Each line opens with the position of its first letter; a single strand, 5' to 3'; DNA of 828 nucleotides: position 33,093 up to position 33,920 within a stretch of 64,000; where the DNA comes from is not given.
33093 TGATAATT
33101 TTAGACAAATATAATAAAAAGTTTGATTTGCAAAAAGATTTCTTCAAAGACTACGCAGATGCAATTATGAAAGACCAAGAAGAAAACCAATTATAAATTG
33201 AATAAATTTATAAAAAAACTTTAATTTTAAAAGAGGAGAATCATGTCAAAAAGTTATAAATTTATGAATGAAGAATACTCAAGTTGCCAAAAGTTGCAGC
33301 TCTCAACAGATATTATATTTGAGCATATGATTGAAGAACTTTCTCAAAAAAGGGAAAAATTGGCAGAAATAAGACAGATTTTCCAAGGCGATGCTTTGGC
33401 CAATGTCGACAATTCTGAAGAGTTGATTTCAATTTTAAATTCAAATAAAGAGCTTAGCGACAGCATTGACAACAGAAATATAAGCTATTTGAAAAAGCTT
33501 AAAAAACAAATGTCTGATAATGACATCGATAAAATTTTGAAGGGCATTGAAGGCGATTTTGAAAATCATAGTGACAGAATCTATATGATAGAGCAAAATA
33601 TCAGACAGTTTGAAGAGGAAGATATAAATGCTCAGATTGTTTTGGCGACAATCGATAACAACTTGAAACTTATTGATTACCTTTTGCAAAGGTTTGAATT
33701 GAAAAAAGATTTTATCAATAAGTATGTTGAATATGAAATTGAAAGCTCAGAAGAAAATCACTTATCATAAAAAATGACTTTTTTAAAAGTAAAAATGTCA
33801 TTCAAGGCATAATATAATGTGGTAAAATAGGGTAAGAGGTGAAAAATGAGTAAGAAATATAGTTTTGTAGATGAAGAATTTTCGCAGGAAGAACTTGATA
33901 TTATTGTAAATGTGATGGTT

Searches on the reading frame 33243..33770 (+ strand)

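Call 66: search_protein_families(library=pfam, proteins=[window:33243-33770:+], max_evalue=0.01)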
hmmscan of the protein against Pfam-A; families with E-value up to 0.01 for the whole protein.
window:33243-33770:+ (175 aa): 1 family
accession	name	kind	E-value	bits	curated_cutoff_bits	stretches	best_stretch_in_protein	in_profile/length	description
PF10779.14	XhlA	-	0.0042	17.7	34.7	1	95-142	2-49/67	Haemolysin XhlA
